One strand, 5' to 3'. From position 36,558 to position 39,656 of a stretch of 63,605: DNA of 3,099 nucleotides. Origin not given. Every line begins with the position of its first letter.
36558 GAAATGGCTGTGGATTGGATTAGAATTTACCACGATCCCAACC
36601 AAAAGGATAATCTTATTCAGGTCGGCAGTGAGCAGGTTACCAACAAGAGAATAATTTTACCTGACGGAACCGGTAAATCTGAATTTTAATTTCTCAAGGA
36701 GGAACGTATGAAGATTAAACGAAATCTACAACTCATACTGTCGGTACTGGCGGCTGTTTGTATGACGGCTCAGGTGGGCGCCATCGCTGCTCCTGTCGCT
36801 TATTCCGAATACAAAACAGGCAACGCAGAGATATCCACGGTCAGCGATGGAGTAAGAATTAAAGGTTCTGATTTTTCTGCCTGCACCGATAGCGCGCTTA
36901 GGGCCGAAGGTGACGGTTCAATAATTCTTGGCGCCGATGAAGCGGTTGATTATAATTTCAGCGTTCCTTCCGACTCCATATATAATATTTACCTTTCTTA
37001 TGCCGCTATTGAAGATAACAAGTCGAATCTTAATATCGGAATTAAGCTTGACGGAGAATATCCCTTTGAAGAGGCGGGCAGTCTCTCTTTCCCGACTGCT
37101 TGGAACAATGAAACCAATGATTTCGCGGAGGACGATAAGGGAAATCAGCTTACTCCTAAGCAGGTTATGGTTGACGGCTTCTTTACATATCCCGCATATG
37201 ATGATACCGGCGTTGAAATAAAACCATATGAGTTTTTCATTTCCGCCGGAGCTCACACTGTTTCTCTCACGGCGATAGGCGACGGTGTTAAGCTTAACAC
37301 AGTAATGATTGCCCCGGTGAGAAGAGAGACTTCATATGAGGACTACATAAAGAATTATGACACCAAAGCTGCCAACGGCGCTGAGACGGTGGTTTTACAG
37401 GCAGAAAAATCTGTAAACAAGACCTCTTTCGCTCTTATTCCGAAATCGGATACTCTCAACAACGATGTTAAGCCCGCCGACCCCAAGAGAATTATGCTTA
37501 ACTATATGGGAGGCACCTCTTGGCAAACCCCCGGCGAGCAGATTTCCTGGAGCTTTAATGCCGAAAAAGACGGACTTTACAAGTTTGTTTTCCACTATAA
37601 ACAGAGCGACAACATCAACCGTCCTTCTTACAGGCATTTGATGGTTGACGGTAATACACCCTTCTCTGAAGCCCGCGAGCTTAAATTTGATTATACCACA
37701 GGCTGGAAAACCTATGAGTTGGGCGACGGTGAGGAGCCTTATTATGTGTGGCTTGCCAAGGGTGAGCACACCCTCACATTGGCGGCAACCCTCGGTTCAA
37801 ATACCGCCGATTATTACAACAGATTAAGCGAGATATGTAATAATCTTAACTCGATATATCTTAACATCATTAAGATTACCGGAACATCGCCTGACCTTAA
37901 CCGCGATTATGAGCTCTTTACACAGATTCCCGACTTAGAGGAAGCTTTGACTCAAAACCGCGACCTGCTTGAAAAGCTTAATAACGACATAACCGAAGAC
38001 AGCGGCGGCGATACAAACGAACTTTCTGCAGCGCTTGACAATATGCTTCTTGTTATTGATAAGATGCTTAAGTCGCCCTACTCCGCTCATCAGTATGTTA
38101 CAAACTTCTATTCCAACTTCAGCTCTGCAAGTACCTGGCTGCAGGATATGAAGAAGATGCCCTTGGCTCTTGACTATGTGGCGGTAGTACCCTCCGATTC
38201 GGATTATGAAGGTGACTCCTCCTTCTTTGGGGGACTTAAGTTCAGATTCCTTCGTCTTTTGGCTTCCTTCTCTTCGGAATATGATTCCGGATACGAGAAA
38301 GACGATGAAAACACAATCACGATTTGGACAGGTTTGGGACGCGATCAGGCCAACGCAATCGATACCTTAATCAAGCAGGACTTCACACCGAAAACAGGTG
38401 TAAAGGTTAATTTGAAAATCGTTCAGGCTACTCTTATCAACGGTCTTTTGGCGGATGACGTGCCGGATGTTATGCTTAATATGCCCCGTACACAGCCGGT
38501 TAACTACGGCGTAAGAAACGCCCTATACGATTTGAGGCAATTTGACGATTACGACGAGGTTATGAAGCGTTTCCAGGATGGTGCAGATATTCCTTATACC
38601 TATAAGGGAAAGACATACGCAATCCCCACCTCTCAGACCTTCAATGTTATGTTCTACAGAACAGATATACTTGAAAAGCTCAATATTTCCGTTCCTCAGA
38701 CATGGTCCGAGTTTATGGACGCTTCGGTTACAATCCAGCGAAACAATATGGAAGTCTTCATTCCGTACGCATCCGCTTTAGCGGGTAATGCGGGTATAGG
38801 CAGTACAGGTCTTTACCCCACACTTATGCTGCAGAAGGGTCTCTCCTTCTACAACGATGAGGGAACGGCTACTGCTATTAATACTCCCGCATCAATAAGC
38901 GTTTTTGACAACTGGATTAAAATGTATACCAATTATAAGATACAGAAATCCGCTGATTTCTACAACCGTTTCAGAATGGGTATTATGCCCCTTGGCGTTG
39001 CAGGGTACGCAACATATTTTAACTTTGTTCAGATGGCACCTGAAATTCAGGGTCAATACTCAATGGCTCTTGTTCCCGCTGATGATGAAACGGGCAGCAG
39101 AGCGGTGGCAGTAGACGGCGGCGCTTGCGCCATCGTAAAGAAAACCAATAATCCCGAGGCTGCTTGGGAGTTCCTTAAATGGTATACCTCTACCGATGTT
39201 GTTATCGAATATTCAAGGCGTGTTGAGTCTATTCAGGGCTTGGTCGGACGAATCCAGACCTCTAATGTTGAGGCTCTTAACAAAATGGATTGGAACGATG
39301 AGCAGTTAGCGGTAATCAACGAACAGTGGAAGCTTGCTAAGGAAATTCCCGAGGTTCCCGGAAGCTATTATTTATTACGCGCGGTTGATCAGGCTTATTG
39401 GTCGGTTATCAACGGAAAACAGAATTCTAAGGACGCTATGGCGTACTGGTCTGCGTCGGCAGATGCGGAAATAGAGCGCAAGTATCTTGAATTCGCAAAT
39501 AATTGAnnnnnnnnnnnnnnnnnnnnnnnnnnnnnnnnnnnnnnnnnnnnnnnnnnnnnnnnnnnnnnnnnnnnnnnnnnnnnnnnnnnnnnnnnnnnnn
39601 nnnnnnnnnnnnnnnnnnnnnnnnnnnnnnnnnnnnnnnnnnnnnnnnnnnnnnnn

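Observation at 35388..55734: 20-kb, 11-gene co-directional operon: candidate uncharacterised Gram-positive glycan capture and import system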

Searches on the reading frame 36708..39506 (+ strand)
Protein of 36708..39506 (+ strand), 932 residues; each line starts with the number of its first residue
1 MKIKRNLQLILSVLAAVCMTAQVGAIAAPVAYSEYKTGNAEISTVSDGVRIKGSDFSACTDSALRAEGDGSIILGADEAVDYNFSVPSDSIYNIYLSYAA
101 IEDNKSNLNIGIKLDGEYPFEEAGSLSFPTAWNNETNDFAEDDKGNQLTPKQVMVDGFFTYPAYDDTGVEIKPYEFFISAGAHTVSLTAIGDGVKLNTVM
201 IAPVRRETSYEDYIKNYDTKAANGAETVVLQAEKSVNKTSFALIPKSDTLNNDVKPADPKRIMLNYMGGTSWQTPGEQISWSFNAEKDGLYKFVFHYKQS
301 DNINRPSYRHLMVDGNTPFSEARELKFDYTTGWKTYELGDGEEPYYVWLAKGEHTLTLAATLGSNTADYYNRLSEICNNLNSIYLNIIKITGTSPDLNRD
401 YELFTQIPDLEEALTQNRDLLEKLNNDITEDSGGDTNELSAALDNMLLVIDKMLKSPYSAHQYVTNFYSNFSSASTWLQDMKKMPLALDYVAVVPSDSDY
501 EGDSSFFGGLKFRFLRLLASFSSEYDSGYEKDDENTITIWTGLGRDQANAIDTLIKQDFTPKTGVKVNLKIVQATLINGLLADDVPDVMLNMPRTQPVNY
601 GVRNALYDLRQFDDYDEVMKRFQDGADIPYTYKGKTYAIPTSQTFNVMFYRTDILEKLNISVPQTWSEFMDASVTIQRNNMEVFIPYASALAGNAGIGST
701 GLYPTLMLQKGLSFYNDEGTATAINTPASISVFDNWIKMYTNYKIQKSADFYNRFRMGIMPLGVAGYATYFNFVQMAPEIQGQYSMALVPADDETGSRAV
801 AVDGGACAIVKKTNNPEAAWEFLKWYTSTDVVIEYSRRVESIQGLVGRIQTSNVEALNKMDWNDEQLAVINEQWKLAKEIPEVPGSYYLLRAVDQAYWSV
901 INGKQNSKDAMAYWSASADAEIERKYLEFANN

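Call 5: search_protein_families(library=pfam, proteins=[window:36708-39506:+], max_evalue=0.01)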
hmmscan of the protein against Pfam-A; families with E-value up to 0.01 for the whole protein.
window:36708-39506:+ (932 aa): 3 families
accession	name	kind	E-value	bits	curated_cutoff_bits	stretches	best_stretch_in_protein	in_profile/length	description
PF13416.11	SBP_bac_8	-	3.7e-26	93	27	1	557-836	4-253/279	Bacterial extracellular solute-binding protein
PF01547.30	SBP_bac_1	-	2.4e-20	74.2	26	1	550-831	9-305/307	Bacterial extracellular solute-binding protein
PF25275.1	Golvesin_C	-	0.0077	16.7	31.6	0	270-304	35-68/132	Golvesin C-terminal domain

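Call 14: search_protein_families(library=ncbifam, proteins=[window:36708-39506:+], max_evalue=0.001)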
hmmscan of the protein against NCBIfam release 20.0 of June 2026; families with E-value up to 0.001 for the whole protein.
window:36708-39506:+ (932 aa): 3 families
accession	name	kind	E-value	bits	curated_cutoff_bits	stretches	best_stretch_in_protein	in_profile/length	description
TIGR03850.1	bind_CPR_0540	equivalog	1.1e-07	30.9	299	1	517-909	16-423/437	carbohydrate ABC transporter substrate-binding protein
TIGR03851.1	chitin_NgcE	equivalog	2.1e-06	26.9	399.65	1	542-685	50-202/450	N-acetylglucosamine/diacetylchitobiose ABC transporter substrate-binding protein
NF053763.1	ABCarbgalBndGanS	equivalog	0.00015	20.7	700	0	528-679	32-179/420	galactooligosaccharide ABC transporter substrate-binding protein GanS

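Call 29: find_homologous_proteins(query=window:36708-39506:+, max_evalue=0.00001)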
Query window:36708-39506:+ (932 aa): 72 proteins with E <= 0.00001 among 8000 candidates.
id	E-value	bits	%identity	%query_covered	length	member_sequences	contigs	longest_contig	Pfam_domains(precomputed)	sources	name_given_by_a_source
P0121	0.0e+0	2102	99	100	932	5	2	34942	PF13416.12,PF01547.31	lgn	-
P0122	0.0e+0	1919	89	100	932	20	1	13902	PF01547.31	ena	-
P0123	0.0e+0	1872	86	100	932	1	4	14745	PF01547.31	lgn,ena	-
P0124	0.0e+0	1863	86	100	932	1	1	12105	PF01547.31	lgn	-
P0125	0.0e+0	1861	86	100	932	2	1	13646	PF01547.31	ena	-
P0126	0.0e+0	1767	82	100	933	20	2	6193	PF25275.2,PF01547.31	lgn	-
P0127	0.0e+0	1755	81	100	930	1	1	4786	PF01547.31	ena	-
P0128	0.0e+0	1753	81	100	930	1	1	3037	PF01547.31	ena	-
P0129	0.0e+0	1753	81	100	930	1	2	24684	PF01547.31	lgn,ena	-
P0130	0.0e+0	1745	81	100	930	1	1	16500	PF01547.31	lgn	-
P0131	0.0e+0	1743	81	100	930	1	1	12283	PF01547.31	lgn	-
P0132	0.0e+0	1737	80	100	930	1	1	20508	PF01547.31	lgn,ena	-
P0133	0.0e+0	1734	80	100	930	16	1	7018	PF01547.31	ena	-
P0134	0.0e+0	1712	79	100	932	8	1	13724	PF01547.31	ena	-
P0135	0.0e+0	1607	74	100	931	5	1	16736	PF13416.12,PF01547.31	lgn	-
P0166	1.4e-201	690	37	99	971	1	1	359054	PF01547.31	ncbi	-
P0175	1.3e-135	472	33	96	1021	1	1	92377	PF13416.12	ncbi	-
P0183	9.0e-116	406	30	95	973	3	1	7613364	PF13416.12,PF01547.31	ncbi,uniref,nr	ncbi:extracellular solute-binding protein [Paenibacillus spongiae]|uniref:Extracellular solute-bindi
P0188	2.7e-91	325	26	96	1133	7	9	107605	PF13416.12,PF01547.31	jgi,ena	-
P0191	2.1e-63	233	25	81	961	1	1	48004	PF13416.12,PF01547.31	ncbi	-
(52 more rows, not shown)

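Call 35: find_encoding_contigs(protein=P0183, flank=10000, max_places=3)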
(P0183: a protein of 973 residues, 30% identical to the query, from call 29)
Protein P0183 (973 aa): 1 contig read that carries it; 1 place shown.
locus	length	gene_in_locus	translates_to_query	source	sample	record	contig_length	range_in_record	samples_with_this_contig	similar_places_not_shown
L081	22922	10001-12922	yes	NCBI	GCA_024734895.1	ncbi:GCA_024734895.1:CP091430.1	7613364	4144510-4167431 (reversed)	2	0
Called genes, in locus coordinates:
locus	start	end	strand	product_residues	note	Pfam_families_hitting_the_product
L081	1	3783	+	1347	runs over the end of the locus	-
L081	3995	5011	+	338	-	PF00356:LacI, PF00532:Peripla_BP_1, PF13407:Peripla_BP_4 (weak), PF13377:Peripla_BP_3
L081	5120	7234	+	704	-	PF17389:Bac_rhamnosid6H (faint), PF17390:Bac_rhamnosid_C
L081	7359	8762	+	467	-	PF01547:SBP_bac_1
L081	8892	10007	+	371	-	PF00005:ABC_tran, PF13304:AAA_21 (faint), PF13401:AAA_22 (faint), PF17912:OB_MalK, PF08402:TOBE_2, PF03459:TOBE (weak)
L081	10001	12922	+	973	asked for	PF01547:SBP_bac_1, PF13416:SBP_bac_8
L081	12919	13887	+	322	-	PF00528:BPD_transp_1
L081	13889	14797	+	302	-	PF00528:BPD_transp_1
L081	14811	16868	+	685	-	PF08450:SGL (faint), PF13449:Phytase-like (faint), PF01436:NHL (weak), PF04893:Yip1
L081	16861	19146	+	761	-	PF18952:DUF5696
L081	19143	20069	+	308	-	PF00528:BPD_transp_1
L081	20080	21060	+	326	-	PF00528:BPD_transp_1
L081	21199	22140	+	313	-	PF00753:Lactamase_B (weak), PF12706:Lactamase_B_2 (weak)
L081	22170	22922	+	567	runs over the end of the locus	-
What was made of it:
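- On CUT1-type SBP-dependent ABC importer: One is present in the Paenibacillus version (call 35).
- The same core occurs in Paenibacillus spongiae, there with a MalK-type ATPase and an SBP upstream (call 35).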

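Call 48: predict_structure(alignment_id=A2)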
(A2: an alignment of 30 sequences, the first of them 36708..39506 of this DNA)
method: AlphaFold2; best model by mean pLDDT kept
length: 932 residues; sequences in the alignment: 30
mean_pLDDT: 87.8   pTM: 0.83
mean pLDDT of the five models: 87.8, 87.5, 85.3, 85.3, 83.7
residues with pLDDT >= 90: 520; 70-90: 361; 50-70: 36; < 50: 15
segments of 3 or more residues with pLDDT < 50: 22-26, 524-527, 691-694
pLDDT, mean of each block of 10 residues (from residue 1): 73 77 53 85 82 89 74 91 91 93 87 93 92 90 86 89 86 90 94 91 88 89 85 92 89 85 90 91 93 91 84 92 91 89 89 95 90 90 91 84 91 96 93 82 94 92 89 87 91 88 75 84 53 78 88 93 91 81 89 87 92 95 92 92 93 94 96 93 82 54 90 89 92 92 87 89 93 83 92 95 92 93 96 93 87 93 91 93 84 89 90 92 84 47
secondary structure, 60 per line:
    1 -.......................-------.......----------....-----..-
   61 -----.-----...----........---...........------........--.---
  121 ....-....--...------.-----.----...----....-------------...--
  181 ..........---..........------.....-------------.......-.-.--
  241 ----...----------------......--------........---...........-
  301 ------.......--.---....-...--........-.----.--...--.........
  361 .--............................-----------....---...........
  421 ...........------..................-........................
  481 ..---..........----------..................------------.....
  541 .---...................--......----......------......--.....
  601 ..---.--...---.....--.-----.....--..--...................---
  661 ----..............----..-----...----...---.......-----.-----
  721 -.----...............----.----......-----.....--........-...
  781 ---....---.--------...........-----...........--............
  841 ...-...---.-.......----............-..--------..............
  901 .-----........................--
elements in order (helices of 4 or more, strands of 3 or more residues): H2-24 H32-38 E49-52 E72-74 E79-86 E90-100 E107-114 H121-124 E126-129 E132-134 E152-154 E159-162 E176-178 E181-190 E194-203 H210-214 E228-231 E245-247 E264-269 E278-285 E289-299 E307-313 H320-323 E325-327 E330-337 E347-349 E352-361 H364-391 H403-406 H410-431 H438-455 H457-482 E486-495 H506-523 E536-541 H545-563 E566-571 H576-581 E588-593 H596-602 H615-619 E639-651 H652-657 H666-678 H703-709 H727-741 H751-756 E762-766 H769-776 E784-787 E800-810 H816-826 H829-843 H854-859 H864-875 H887-901 H907-930
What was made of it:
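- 36708..39506 (+): ORF2: 932-aa binding protein. Layout: SPase-I-type signal peptide, two CBM35-like beta-sandwiches (about 49-203 and 228-361), a helical bundle (364-482) and a CUT1 oligosaccharide SBP (486-930). AF2 pLDDT 87.8 (call 48).
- Its signal peptide could instead stay uncleaved as an anchor (AF2 models residues 2-24 as a helix, call 48).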

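Call 50: fold_search(model_id=the predicted structure, library=pdb)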
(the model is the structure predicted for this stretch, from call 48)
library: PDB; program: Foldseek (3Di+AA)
matches with E <= 10: 1408; with E <= 0.001: 999
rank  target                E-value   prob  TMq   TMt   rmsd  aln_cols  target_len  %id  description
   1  9xf5_A                1.8e-19  1.00  0.34  0.75   4.6       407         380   18  Cycloisomaltooligosaccharide binding protein in complex with cycloisomaltooctaose (released 2026-03-25)
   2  5yse_A                1.2e-18  1.00  0.35  0.77   4.4       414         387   20  Crystal structure of beta-1,2-glucooligosaccharide binding protein in complex with sophorotetraose (released 2018-05-02)
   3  9xfu_A                1.8e-18  1.00  0.33  0.72   5.5       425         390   18  Cycloisomaltooligosaccharide binding protein in complex with isomaltoheptaose (released 2026-03-25)
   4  4kv3_A                3.4e-18  1.00  0.31  0.59   5.2       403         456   16  Ubiquitin-like domain of the Mycobacterium tuberculosis type VII secretion system protein EccD1 as maltose-binding pro (released 2014-04-09)
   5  5ysf_A                3.8e-18  1.00  0.35  0.78   4.3       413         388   21  Crystal structure of beta-1,2-glucooligosaccharide binding protein in complex with sophoropentaose (released 2018-05-02)
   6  5ysd_B                4.4e-18  1.00  0.35  0.78   4.3       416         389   20  Crystal structure of beta-1,2-glucooligosaccharide binding protein in complex with sophorotriose (released 2018-05-02)
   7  3k01                  5.1e-18  1.00  0.35  0.78   4.4       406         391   17  Crystal structures of the GacH receptor of Streptomyces glaucescens GLA.O in the unliganded form and in complex with aca (released 2010-02-16)
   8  5ysd_A                5.6e-18  1.00  0.35  0.78   4.3       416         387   20  Crystal structure of beta-1,2-glucooligosaccharide binding protein in complex with sophorotriose (released 2018-05-02)
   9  7bvt_A                5.6e-18  1.00  0.35  0.78   3.9       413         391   18  Crystal structure of cyclic alpha-maltosyl-1,6-maltose binding protein from Arthrobacter globiformis (released 2020-12-02)
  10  4wvh_A                5.6e-18  1.00  0.32  0.53   5.3       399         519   16  Crystal structure of the Type-I signal peptidase from Staphylococcus aureus (SpsB) in complex with a substrate peptide (released 2015-09-23)
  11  3jzj_A                7.6e-18  1.00  0.34  0.75   4.5       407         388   16  Crystal structures of the GacH receptor of Streptomyces glaucescens GLA.O in the unliganded form and in complex with a (released 2010-02-16)
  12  5ysb_A                8.4e-18  1.00  0.35  0.80   3.6       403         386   20  Crystal structure of beta-1,2-glucooligosaccharide binding protein in ligand-free form (released 2018-05-02)
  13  9me8_A                8.8e-18  1.00  0.32  0.44   5.2       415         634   17  Co-crystal structure of maltose binding protein (MBP)-human SENP3 fusion protein in complex with PELP1 peptide (released 2025-08-06)
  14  5yse_B                9.7e-18  1.00  0.35  0.78   4.3       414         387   20  Crystal structure of beta-1,2-glucooligosaccharide binding protein in complex with sophorotetraose (released 2018-05-02)
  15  5ci5_B                1.1e-17  1.00  0.33  0.71   5.2       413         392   20  Crystal Structure of an ABC transporter Solute Binding Protein from Thermotoga Lettingae TMO (Tlet_1705, TARGET EFI-51 (released 2015-07-22)
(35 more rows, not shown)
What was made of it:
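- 36708..39506 (+): Foldseek matches CUT1 SBPs (call 50).
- On CUT1-type SBP-dependent ABC importer: Foldseek TM 0.75-0.80 to oligosaccharide SBPs (call 50).
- Tried and rejected: The SBP half dominated the matches (call 50).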

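Call 60: find_encoding_contigs(protein=P0191, flank=10000, max_places=2)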
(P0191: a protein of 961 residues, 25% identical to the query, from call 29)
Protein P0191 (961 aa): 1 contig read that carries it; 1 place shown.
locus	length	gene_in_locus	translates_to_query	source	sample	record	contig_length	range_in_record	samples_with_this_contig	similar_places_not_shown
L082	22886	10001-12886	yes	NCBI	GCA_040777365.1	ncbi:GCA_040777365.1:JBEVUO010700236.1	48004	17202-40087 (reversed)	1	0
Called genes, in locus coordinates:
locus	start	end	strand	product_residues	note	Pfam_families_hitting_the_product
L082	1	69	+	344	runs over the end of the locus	PF03102:NeuB, PF08666:SAF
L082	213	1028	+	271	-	PF18765:Polbeta (weak), PF13228:DUF4037 (faint)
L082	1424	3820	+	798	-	PF01301:Glyco_hydro_35, PF02449:Glyco_hydro_42, PF22369:GLMA_2nd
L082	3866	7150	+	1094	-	PF21958:SOGP_N, PF21250:SOGP_2nd, PF21270:SOGP_4th (weak)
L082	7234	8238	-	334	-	PF00356:LacI, PF00532:Peripla_BP_1, PF13407:Peripla_BP_4, PF13377:Peripla_BP_3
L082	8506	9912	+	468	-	PF01547:SBP_bac_1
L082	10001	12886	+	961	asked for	PF01547:SBP_bac_1, PF13416:SBP_bac_8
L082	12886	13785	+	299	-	PF00528:BPD_transp_1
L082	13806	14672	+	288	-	PF00528:BPD_transp_1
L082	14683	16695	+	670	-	PF01436:NHL (faint), PF04893:Yip1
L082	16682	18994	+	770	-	PF18952:DUF5696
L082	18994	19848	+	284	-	PF00528:BPD_transp_1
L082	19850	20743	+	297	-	PF00528:BPD_transp_1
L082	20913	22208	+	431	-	PF10091:Glycoamylase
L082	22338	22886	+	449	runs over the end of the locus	PF10091:Glycoamylase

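Call 61: find_encoding_contigs(protein=P0175, flank=10000, max_places=2)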
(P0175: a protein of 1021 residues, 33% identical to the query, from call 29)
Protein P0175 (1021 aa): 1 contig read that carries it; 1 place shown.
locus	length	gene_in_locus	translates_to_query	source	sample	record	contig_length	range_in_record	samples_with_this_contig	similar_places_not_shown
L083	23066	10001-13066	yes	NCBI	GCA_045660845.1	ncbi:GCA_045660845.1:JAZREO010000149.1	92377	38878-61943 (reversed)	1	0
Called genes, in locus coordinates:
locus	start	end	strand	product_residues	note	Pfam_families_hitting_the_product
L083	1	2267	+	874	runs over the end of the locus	PF01411:tRNA-synt_2c, PF07973:tRNA_SAD, PF02272:DHHA1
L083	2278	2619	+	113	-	PF11969:DcpS_C, PF01230:HIT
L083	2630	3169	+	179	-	PF00156:Pribosyltran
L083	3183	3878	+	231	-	PF01996:F420_ligase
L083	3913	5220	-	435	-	PF00919:UPF0004, PF04055:Radical_SAM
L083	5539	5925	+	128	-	PF22636:FlK, PF03061:4HBT (weak)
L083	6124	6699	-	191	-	-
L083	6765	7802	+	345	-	PF05050:Methyltransf_21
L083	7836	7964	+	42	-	-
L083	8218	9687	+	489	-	PF17767:NAPRTase_N, PF02749:QRPTase_N (weak), PF04095:NAPRTase (weak), PF17956:NAPRTase_C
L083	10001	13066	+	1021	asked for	PF13416:SBP_bac_8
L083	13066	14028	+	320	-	-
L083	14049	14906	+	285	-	PF00528:BPD_transp_1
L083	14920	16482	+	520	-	PF13432:TPR_16 (weak)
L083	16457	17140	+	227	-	PF04893:Yip1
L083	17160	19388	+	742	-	PF18952:DUF5696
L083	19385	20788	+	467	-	PF00528:BPD_transp_1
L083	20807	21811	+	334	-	PF00528:BPD_transp_1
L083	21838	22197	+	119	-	-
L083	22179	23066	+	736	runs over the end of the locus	PF00122:E1-E2_ATPase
